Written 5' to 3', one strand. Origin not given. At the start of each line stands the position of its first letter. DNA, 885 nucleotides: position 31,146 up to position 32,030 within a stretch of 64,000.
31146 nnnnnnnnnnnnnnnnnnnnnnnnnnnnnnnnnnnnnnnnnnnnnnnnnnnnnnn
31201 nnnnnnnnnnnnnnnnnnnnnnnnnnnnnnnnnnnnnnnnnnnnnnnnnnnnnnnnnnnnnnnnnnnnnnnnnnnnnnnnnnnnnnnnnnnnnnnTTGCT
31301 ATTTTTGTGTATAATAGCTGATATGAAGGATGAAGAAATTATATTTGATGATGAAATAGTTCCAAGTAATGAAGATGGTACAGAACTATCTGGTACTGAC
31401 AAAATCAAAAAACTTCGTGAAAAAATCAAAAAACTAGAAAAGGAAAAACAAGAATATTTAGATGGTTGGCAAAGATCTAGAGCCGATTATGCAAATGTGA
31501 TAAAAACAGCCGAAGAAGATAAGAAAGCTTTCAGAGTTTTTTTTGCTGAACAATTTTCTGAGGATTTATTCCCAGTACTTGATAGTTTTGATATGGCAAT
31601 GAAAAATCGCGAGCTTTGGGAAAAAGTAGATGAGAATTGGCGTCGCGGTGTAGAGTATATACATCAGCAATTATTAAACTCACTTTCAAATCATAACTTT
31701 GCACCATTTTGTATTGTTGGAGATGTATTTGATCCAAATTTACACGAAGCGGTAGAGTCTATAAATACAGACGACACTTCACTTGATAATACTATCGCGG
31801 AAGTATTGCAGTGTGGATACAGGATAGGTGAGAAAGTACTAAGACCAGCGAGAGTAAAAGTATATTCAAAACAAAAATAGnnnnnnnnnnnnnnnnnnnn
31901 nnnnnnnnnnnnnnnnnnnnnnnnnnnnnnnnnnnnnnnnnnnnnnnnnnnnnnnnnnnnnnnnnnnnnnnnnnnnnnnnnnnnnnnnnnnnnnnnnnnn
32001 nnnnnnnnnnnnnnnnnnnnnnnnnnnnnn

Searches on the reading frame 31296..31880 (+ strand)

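Call 6: search_protein_families(library=pfam, proteins=[window:31296-31880:+], max_evalue=0.01)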
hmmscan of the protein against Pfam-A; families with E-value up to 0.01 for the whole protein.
window:31296-31880:+ (194 aa): 2 families
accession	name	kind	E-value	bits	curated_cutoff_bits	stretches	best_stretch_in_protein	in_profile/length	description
PF01025.24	GrpE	-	1.2e-41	142.5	25.8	1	32-189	8-163/165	GrpE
PF12329.13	TMF_DNA_bd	-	0.0036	17.7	35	1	29-56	27-54/74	TATA element modulatory factor 1 DNA binding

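Call 7: search_protein_families(library=ncbifam, proteins=[window:31296-31880:+], max_evalue=0.01)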
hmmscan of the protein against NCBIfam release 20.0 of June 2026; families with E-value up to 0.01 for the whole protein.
window:31296-31880:+ (194 aa): 26 families (the best 25 are shown)
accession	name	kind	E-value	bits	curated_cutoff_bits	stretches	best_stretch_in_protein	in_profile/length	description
NF010738.0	PRK14140.1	equivalog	1.7e-31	109.5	137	1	24-189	26-189/191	nucleotide exchange factor GrpE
NF010737.0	PRK14139.1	equivalog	7.5e-31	107.5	164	1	27-191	27-186/188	nucleotide exchange factor GrpE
NF010748.0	PRK14150.1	equivalog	5.2e-24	84.8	152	1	33-190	39-195/198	nucleotide exchange factor GrpE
NF010741.0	PRK14143.1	equivalog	7.8e-24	84.5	184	1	28-190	64-225/258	nucleotide exchange factor GrpE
NF010743.0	PRK14145.1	equivalog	1.3e-23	84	186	1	30-189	44-198/200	nucleotide exchange factor GrpE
NF010746.0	PRK14148.1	equivalog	6.6e-23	81.5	212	1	29-189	34-192/195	nucleotide exchange factor GrpE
NF010750.0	PRK14153.1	equivalog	1.4e-22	80.2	194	1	26-191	24-187/194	nucleotide exchange factor GrpE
NF010747.0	PRK14149.1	equivalog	9.6e-22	77.4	176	1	37-189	38-187/191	nucleotide exchange factor GrpE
NF010749.0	PRK14151.1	equivalog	6.6e-21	74.8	231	1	30-189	15-173/188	nucleotide exchange factor GrpE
NF010757.0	PRK14160.1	equivalog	9.7e-21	74.1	184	1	12-189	41-209/211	nucleotide exchange factor GrpE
NF010759.0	PRK14162.1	equivalog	1.6e-20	73.7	176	1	34-189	38-192/194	nucleotide exchange factor GrpE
NF010753.0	PRK14156.1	equivalog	2.3e-20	73.2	172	1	10-190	8-179/180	nucleotide exchange factor GrpE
NF010756.0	PRK14159.1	equivalog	8e-20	71.5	171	1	41-189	29-174/176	nucleotide exchange factor GrpE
NF010761.0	PRK14164.1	equivalog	1.8e-19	70.6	167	1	41-187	76-212/220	nucleotide exchange factor GrpE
NF010739.0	PRK14141.1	equivalog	2.1e-19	70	192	1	34-189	32-191/211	nucleotide exchange factor GrpE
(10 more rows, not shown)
